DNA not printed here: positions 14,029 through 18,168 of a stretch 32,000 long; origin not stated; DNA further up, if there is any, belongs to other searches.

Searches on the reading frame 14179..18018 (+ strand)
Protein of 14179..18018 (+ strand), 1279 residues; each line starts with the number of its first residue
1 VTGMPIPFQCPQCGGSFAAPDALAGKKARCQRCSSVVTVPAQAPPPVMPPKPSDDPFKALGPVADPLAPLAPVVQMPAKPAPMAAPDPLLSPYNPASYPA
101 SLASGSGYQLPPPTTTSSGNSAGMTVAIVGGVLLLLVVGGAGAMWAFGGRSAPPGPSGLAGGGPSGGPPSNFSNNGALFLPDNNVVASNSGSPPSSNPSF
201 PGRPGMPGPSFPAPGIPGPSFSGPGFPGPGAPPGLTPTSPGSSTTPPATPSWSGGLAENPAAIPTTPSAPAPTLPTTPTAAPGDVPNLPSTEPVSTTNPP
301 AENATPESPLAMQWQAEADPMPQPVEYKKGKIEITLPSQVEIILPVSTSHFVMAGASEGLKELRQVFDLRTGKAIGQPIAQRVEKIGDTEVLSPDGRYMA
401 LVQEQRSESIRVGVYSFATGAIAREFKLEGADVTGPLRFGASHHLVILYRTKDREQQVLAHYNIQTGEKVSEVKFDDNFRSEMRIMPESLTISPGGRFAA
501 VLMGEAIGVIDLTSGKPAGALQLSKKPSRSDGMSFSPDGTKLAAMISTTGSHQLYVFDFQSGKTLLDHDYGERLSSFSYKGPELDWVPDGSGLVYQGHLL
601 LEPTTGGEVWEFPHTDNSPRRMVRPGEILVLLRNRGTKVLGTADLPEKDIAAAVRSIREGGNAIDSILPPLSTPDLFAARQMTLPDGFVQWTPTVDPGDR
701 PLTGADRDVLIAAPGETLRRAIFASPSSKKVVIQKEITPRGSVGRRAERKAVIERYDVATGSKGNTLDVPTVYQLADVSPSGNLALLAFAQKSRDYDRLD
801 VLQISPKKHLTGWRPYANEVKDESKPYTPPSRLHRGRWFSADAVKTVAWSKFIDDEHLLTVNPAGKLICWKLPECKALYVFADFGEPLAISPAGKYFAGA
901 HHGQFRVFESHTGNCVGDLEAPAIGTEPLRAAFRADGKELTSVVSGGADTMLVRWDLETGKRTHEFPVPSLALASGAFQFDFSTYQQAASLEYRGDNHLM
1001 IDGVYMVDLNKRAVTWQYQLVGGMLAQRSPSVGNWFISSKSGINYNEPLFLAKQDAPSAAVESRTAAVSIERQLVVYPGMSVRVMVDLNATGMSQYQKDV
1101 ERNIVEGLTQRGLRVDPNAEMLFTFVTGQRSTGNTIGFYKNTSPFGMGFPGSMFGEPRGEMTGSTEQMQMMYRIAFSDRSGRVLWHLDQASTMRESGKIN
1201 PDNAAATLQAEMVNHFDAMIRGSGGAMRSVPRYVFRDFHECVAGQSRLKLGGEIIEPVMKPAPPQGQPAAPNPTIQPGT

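Call 6: search_protein_families(library=pfam, proteins=[window:14179-18018:+], max_evalue=1)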
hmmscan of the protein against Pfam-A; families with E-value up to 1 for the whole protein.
window:14179-18018:+ (1279 aa): 14 families
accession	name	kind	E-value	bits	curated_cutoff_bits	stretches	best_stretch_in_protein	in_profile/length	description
PF25174.1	Beta-prop_THOC3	-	3.5e-07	29.9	305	2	365-574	72-257/272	THOC3 beta-propeller domain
PF25171.1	Beta-prop_WDR36-Utp21_1st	-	0.0002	21.3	80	1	860-965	125-230/266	WDR36/Utp21 first beta-propeller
PF13590.11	DUF4136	-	0.00033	21.5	32.8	1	1094-1207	32-142/152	Domain of unknown function (DUF4136)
PF24814.1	WD40_Prp19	-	0.00033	20.3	320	1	414-560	75-207/281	Prp19 WD40 domain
PF13719.11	Zn_ribbon_5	-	0.014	15.5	29.3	1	9-39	4-37/37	zinc-ribbon domain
PF02897.21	Peptidase_S9_N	-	0.026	13.7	24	1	531-596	127-187/414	Prolyl oligopeptidase, N-terminal beta-propeller domain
PF07676.18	PD40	-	0.029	14.8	20.9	0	526-556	7-38/38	WD40-like Beta Propeller Repeat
PF24805.1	EIF3I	-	0.033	13.8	200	0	939-971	63-95/324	EIF3I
PF25173.1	Beta-prop_WDR3_1st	-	0.06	13.5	154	0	888-963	35-106/184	WDR3 first beta-propeller domain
PF09142.17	TruB_C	-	0.074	13.2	28.7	0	368-406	13-46/56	tRNA Pseudouridine synthase II, C terminal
PF13717.11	Zn_ribbon_4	-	0.29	11.5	30.3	1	9-36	4-34/36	zinc-ribbon domain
PF23586.2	Beta-prop_NWD2_C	-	0.39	10.3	33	0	391-477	98-185/341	NWD2 C-terminal beta-propeller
PF23165.1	zf-C2H2_FBX41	-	0.42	10.6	24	1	6-16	1-11/30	F-box only protein 41 C2H2 zinc finger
PF12760.12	Zn_ribbon_IS1595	-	0.46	10.9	25.4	1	8-34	19-44/46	Transposase zinc-ribbon domain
